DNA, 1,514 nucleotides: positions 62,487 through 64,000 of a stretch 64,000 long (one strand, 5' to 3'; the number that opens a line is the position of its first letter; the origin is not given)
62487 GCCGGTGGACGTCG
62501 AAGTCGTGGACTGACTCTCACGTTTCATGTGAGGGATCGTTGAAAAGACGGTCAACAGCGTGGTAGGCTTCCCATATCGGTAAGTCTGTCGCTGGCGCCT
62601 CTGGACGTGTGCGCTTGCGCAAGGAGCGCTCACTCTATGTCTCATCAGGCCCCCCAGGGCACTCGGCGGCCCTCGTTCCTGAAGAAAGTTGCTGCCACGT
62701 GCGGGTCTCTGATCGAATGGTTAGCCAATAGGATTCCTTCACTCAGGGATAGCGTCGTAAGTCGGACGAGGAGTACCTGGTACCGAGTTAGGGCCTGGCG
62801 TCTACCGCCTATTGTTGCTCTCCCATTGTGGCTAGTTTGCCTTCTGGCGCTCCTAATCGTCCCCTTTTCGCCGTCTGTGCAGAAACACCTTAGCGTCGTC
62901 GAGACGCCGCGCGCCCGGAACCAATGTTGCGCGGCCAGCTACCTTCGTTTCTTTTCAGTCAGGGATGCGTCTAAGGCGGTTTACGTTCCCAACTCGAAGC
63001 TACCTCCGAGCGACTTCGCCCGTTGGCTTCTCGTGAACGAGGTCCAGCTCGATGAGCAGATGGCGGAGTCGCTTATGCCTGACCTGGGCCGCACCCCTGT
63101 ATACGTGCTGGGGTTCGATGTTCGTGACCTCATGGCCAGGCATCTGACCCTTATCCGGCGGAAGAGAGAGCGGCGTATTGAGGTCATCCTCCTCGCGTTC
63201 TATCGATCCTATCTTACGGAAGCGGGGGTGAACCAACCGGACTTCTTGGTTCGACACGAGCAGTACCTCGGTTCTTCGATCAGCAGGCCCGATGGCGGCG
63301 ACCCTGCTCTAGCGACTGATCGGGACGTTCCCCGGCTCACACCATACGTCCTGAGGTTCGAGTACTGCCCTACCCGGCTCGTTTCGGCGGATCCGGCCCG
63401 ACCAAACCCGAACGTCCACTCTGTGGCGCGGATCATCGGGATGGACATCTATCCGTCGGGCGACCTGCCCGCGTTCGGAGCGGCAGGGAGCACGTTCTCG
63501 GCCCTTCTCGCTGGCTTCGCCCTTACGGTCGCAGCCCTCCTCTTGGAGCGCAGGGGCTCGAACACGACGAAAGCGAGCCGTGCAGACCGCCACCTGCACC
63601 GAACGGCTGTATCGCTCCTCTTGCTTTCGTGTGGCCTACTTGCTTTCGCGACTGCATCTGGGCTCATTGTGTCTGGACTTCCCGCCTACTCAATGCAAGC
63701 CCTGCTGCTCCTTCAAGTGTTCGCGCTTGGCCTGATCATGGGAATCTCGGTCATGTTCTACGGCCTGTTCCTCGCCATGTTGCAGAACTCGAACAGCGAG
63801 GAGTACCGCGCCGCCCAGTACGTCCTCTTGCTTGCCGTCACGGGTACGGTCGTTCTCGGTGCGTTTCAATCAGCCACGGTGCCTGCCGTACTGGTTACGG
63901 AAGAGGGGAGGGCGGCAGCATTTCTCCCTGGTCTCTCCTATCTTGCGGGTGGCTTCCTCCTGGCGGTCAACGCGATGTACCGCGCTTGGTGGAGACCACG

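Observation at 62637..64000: Long atypical-composition membrane-protein ORF missed by the ORF track (runs off the window end)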

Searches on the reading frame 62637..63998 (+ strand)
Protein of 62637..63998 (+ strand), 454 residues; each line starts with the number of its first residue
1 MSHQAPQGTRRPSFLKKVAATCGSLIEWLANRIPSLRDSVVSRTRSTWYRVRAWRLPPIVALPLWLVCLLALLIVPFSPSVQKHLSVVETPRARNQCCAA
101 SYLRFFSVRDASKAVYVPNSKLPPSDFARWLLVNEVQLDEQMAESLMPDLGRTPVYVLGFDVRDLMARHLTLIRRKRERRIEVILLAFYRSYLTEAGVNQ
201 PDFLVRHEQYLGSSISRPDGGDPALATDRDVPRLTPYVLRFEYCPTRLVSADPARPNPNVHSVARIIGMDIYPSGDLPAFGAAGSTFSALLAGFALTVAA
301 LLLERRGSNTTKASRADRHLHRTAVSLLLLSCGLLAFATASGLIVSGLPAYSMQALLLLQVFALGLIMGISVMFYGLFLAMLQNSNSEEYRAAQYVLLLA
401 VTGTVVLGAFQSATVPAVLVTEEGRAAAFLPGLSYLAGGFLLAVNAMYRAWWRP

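Call 6: search_protein_families(library=pfam, proteins=[window:62637-63998:+], max_evalue=1)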
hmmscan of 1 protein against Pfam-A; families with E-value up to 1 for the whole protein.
window:62637-63998:+ (454 aa): 1 family
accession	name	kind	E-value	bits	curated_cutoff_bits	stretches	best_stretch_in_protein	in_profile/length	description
PF12159.13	DUF3593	-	0.35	11.4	25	0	367-415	4-54/88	Protein of unknown function (DUF3593)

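Call 7: search_protein_families(library=ncbifam, proteins=[window:62637-63998:+], max_evalue=0.01)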
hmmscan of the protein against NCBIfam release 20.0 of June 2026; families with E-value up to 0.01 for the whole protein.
window:62637-63998:+ (454 aa): 0 families

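Call 8: find_homologous_proteins(query=window:62637-63998:+, max_evalue=0.001)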
Query window:62637-63998:+: 8000 candidates shared short words with the query, none scored E <= 0.001.

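Call 28: search_protein_representatives(protein=window:62637-63998:+)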
Query: 454 residues. Proteins with E-value up to 0.001 (for the whole library): 9; up to 1e-10: 6; up to 1e-30: 1. The best 9 are listed.
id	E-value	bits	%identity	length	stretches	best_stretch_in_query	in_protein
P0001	1.2e-296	999.9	100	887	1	1-454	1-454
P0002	7.6e-15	71.3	36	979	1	260-408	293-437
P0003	4.5e-14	68.8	31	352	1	263-402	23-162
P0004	5.6e-14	68.5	34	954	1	285-414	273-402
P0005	1.5e-13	67.1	27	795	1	255-442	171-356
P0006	2.4e-11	59.8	33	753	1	266-448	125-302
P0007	1.1e-10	57.6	34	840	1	286-421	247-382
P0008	3.5e-10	56.0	32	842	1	275-426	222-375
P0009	5.6e-04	35.5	30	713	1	283-402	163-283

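Call 30: search_protein_families(library=pfam, proteins=[P0001, P0002, P0003, P0004, P0005, P0006, P0007, P0008, P0009], max_evalue=0.1)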
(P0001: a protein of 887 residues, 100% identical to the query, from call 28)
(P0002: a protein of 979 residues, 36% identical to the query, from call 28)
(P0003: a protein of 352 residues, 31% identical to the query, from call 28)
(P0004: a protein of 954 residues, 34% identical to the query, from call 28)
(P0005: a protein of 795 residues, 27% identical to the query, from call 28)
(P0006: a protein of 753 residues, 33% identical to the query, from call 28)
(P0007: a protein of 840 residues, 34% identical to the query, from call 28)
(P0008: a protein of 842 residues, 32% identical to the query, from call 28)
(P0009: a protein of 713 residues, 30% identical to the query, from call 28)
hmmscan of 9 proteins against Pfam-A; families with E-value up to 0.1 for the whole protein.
P0001 (887 aa): 0 families

P0002 (979 aa): 0 families

P0003 (352 aa): 0 families

P0004 (954 aa): 0 families

P0005 (795 aa): 0 families

P0006 (753 aa): 0 families

P0007 (840 aa): 0 families

P0008 (842 aa): 1 family
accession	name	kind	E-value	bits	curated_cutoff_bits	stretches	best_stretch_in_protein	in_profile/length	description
PF19127.6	Choline_bind_3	-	0.092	13.2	27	0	812-827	31-46/47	Choline-binding repeat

P0009 (713 aa): 0 families

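Call 31: search_protein_families(library=padloc, proteins=[P0001, P0002, P0003, P0004, P0005, P0006, P0007, P0008, P0009], max_evalue=0.1)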
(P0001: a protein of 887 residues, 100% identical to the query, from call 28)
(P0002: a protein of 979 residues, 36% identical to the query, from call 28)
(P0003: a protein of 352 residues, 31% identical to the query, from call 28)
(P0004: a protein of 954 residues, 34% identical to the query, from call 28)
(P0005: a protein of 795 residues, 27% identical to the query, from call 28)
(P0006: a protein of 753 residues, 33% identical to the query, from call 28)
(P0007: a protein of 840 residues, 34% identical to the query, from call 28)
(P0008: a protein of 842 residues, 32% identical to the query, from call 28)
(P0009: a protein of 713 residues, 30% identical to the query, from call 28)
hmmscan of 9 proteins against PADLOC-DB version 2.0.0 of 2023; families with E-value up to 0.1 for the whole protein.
P0001 (887 aa): 0 families

P0002 (979 aa): 0 families

P0003 (352 aa): 0 families

P0004 (954 aa): 0 families

P0005 (795 aa): 0 families

P0006 (753 aa): 0 families

P0007 (840 aa): 0 families

P0008 (842 aa): 0 families

P0009 (713 aa): 0 families

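Call 32: find_encoding_contigs(protein=P0001, flank=10000, max_places=10)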
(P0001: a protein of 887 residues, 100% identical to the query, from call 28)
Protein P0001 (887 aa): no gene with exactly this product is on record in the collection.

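Call 34: find_encoding_contigs(protein=P0004, flank=10000, max_places=6)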
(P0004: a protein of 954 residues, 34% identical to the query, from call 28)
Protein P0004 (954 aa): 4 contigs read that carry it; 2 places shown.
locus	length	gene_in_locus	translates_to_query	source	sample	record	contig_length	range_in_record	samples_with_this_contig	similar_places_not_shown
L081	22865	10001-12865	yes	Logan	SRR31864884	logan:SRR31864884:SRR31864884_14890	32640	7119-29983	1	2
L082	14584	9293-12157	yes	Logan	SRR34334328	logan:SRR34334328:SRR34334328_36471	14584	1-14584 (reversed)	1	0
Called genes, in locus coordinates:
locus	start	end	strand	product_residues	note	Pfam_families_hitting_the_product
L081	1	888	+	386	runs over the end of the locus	PF00155:Aminotran_1_2, PF01041:DegT_DnrJ_EryC1 (weak)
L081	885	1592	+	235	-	PF14622:Ribonucleas_3_3, PF00636:Ribonuclease_3, PF00035:dsrm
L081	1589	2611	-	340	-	PF13487:HD_5, PF01966:HD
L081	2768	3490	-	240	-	-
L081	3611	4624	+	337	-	PF26549:Tricorn_N (faint)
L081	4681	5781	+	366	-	PF01041:DegT_DnrJ_EryC1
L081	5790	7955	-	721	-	PF00069:Pkinase, PF01636:APH (faint), PF07714:PK_Tyr_Ser-Thr, PF06293:Kdo (weak)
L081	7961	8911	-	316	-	PF00294:PfkB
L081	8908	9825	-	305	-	PF00365:PFK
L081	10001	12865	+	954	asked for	-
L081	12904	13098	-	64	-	PF04324:Fer2_BFD (weak)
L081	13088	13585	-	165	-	-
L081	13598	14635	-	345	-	PF00814:TsaD, PF22521:HypF_C_2 (faint)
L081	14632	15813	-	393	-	PF06224:AlkZ-like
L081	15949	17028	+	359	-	-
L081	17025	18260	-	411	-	-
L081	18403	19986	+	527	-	PF24521:Ank_KRIT1 (faint), PF13637:Ank_4 (faint), PF13857:Ank_5 (faint), PF00023:Ank (faint), PF13606:Ank_3 (faint), PF12796:Ank_2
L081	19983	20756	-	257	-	PF01975:SurE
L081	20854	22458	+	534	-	PF13489:Methyltransf_23 (weak), PF08241:Methyltransf_11, PF08242:Methyltransf_12 (faint), PF13649:Methyltransf_25, PF13847:Methyltransf_31 (weak), PF13641:Glyco_tranf_2_3 (weak)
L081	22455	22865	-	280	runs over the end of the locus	-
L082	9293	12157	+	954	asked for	-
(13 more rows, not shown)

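Call 35: find_encoding_contigs(protein=P0002, flank=10000, max_places=6)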
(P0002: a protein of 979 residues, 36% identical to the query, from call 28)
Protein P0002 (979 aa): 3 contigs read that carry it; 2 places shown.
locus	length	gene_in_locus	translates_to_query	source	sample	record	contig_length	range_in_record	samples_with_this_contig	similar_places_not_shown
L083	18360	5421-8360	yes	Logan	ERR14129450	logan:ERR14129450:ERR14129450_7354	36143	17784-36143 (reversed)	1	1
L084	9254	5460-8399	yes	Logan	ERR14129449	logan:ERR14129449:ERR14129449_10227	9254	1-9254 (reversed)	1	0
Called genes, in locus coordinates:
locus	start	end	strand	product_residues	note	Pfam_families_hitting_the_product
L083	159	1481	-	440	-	PF01979:Amidohydro_1, PF12890:DHOase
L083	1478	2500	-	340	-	PF02729:OTCace_N, PF00185:OTCace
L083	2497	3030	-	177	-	PF00156:Pribosyltran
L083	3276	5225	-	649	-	PF00578:AhpC-TSA, PF08534:Redoxin, PF03712:Cu2_monoox_C, PF00036:EF-hand_1 (faint), PF13202:EF-hand_5 (faint), PF13405:EF-hand_6 (faint)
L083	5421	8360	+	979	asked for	-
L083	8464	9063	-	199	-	PF02223:Thymidylate_kin, PF13521:AAA_28 (weak)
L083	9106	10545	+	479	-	PF01565:FAD_binding_4, PF02913:FAD-oxidase_C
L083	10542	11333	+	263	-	PF01565:FAD_binding_4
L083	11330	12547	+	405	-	PF00037:Fer4 (faint), PF12837:Fer4_6 (faint), PF12838:Fer4_7, PF13183:Fer4_8, PF13237:Fer4_10 (faint), PF13484:Fer4_16 (weak), PF13534:Fer4_17, PF02754:CCG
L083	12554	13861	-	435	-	PF01882:DUF58, PF13519:VWA_2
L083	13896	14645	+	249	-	PF06271:RDD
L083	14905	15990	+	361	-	PF02463:SMC_N, PF13476:AAA_23, PF13304:AAA_21 (faint)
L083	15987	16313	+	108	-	PF05258:DciA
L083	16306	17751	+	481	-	PF03772:Competence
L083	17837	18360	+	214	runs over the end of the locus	PF00753:Lactamase_B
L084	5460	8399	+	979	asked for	-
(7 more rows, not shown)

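Call 36: find_encoding_contigs(protein=P0006, flank=10000, max_places=4)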
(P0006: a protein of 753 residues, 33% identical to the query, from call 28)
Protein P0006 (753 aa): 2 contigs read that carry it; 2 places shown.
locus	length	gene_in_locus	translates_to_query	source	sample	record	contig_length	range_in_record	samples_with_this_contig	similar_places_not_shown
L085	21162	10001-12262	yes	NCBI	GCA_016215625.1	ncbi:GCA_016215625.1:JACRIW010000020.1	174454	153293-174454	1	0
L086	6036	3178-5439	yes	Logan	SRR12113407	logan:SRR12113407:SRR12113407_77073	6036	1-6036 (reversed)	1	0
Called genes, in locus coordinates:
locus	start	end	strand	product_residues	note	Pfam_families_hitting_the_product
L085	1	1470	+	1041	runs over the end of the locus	-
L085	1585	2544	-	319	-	PF00005:ABC_tran, PF02463:SMC_N, PF13304:AAA_21 (weak), PF08352:oligo_HPY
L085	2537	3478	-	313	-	PF00528:BPD_transp_1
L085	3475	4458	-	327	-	PF19300:BPD_transp_1_N (weak), PF00528:BPD_transp_1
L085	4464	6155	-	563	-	PF00496:SBP_bac_5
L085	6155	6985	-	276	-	PF00722:Glyco_hydro_16, PF26113:GH16_XgeA, PF03935:SKN1_KRE6_Sbg1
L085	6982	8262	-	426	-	PF01047:MarR (weak), PF00480:ROK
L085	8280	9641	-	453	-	-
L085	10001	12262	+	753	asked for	-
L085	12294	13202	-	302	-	PF00481:PP2C, PF13672:PP2C_2, PF07228:SpoIIE (faint)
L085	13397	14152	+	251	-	-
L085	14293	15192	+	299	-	PF00884:Sulfatase, PF01663:Phosphodiest, PF01676:Metalloenzyme (weak)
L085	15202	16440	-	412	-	PF00109:ketoacyl-synt, PF02801:Ketoacyl-synt_C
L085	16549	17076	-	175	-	-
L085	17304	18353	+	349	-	PF00890:FAD_binding_2 (weak), PF01266:DAO (weak), PF01494:FAD_binding_3 (faint), PF13450:NAD_binding_8, PF01593:Amino_oxidase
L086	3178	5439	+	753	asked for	-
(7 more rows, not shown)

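Call 37: find_encoding_contigs(protein=P0007, flank=10000, max_places=4)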
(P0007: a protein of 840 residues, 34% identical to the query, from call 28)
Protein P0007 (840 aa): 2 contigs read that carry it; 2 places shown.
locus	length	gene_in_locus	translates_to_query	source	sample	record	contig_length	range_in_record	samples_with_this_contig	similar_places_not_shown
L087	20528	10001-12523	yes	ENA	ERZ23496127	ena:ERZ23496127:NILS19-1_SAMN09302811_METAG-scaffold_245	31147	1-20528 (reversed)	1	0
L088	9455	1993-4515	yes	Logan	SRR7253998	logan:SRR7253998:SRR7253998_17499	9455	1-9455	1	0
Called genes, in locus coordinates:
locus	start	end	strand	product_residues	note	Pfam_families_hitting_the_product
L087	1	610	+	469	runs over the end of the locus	PF01546:Peptidase_M20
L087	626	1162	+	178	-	PF03929:PepSY_TM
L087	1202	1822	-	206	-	PF00932:LTD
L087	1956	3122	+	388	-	PF01702:TGT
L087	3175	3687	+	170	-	PF00719:Pyrophosphatase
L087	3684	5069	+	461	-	-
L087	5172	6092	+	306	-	PF02826:2-Hacid_dh_C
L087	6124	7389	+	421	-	-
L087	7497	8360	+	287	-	-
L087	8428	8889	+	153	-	-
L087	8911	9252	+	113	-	PF00903:Glyoxalase, PF13669:Glyoxalase_4 (weak)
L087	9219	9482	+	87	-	-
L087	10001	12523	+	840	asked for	-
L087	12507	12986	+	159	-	-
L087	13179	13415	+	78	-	-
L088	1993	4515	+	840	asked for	-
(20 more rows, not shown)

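Call 38: find_encoding_contigs(protein=P0005, flank=10000, max_places=4)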
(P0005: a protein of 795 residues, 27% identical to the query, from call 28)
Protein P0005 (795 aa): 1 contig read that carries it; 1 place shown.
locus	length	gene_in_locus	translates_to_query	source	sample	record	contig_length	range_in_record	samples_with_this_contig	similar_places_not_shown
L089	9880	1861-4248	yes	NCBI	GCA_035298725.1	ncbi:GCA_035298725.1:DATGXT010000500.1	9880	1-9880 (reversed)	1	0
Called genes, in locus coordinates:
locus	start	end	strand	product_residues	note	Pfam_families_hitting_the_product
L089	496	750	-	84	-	-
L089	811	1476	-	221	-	-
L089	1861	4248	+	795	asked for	-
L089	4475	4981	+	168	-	PF08534:Redoxin, PF00578:AhpC-TSA, PF13098:Thioredoxin_2, PF13905:Thioredoxin_8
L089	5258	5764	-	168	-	-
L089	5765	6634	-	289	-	-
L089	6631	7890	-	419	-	PF13393:tRNA-synt_His, PF00587:tRNA-synt_2b, PF13393:tRNA-synt_His, PF03129:HGTP_anticodon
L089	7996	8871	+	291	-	PF00756:Esterase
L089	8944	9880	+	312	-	PF01694:Rhomboid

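Call 41: find_homologous_proteins(query=A1, max_evalue=0.001)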
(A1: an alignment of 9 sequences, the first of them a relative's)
Query A1 (9 sequences) (887 aa, profile of the alignment): 1 proteins with E <= 0.001 among 8000 candidates.
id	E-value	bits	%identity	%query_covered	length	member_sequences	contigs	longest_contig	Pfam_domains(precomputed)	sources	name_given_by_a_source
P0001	1.1e-228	780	100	100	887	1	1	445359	-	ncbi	-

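Call 42: list_cluster_members(proteins=[P0001, P0002, P0003, P0004, P0005, P0006, P0007, P0008, P0009])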
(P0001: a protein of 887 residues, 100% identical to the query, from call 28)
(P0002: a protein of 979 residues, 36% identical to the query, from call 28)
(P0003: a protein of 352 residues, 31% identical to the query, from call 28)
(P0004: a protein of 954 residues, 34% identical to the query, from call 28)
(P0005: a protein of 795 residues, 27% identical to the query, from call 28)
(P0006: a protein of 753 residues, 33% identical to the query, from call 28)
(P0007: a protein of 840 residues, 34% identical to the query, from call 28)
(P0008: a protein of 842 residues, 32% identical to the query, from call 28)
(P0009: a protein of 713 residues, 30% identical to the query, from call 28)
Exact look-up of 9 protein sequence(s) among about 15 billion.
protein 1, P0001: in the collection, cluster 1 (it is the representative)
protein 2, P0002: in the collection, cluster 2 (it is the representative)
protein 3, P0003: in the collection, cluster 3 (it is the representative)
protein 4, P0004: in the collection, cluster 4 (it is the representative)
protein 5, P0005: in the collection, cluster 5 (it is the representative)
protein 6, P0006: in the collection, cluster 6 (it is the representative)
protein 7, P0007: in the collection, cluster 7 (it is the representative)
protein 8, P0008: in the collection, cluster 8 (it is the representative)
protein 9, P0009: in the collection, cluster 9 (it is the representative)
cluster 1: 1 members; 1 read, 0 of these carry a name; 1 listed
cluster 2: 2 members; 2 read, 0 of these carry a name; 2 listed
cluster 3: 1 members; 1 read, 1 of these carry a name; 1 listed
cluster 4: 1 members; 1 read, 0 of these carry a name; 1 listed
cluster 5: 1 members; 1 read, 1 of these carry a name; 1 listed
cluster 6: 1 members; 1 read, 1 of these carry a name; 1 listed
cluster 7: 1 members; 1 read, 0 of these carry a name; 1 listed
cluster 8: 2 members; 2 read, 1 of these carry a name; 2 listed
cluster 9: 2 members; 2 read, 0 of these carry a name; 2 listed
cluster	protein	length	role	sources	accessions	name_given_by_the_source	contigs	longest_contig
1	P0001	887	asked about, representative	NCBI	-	-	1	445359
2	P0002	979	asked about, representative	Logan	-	-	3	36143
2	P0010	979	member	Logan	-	-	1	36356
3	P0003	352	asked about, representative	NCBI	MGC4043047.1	MAG: hypothetical protein QM758_04520 [Armatimonas sp.]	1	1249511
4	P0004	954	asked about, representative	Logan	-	-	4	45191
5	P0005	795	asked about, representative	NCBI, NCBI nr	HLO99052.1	MAG TPA: hypothetical protein VK171_10700 [Fimbriimonas sp.] | hypothetical protein [Fimbriimonas sp.]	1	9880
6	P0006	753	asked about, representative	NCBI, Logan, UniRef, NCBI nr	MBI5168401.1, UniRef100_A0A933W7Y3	MAG: hypothetical protein HZA61_02835 [Candidatus Eisenbacteria bacterium] | Uncharacterized protein n=1 Tax=Eiseniibacteriota bacterium TaxID=2212470 ... | hypothetical protein [Candidatus Eisenbacteria bacterium]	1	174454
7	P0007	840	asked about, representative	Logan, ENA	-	-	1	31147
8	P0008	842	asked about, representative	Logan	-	-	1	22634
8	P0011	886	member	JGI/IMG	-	hypothetical protein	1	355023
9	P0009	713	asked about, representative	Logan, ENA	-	-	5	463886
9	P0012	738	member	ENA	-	-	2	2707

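Call 44: search_solved_structures(query=A1, max_evalue=10)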
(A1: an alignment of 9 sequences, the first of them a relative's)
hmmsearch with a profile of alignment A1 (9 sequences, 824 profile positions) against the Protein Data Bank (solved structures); distinct sequences matched with E-value up to 10: 11.
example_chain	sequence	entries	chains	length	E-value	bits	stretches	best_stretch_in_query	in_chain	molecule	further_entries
1wri_A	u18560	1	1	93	0.64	11.7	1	246-273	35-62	Ferredoxin II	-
8yjc_A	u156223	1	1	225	0.72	11.5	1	62-146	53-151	Multifunctional autoprocessing repeat-in-toxin (MARTX)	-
8yja_A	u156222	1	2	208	0.88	11.2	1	62-146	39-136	MARTX cysteine protease domain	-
6b03_F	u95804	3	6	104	1.3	10.7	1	246-283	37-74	Ferredoxin-2, chloroplastic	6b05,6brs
4zho_A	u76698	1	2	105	1.3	10.7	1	246-283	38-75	Ferredoxin-2, chloroplastic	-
9dzw_A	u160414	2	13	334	1.3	10.7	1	470-542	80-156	CalC6_3 with DHR extension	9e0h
1frr_A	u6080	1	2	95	1.6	10.4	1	247-278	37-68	FERREDOXIN I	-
1gaq_B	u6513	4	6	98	1.9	10.1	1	246-273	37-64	FERREDOXIN I | Ferredoxin-1, chloroplastic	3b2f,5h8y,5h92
3w5v_B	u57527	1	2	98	2.2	9.9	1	246-273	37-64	Ferredoxin-1, chloroplastic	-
9e7r_R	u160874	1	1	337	2.8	9.6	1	437-608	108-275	Proteinase-activated receptor 2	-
8zmd_R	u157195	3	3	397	4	9.1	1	437-608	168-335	Proteinase-activated receptor 2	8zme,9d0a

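Call 45: search_protein_families(library=phrogs, proteins=[P0001, P0002, P0004, P0005, P0006, P0007, P0008, P0009], max_evalue=0.1)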
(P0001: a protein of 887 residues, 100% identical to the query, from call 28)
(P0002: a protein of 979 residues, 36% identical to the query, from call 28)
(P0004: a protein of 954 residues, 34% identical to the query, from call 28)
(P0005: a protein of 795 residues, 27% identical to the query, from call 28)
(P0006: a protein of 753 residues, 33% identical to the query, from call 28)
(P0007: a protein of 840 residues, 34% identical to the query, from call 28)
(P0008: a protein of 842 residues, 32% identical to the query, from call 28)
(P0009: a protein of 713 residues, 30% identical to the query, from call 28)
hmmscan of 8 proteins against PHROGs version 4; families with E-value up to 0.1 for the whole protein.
P0001 (887 aa): 0 families

P0002 (979 aa): 0 families

P0004 (954 aa): 0 families

P0005 (795 aa): 0 families

P0006 (753 aa): 0 families

P0007 (840 aa): 0 families

P0008 (842 aa): 0 families

P0009 (713 aa): 0 families
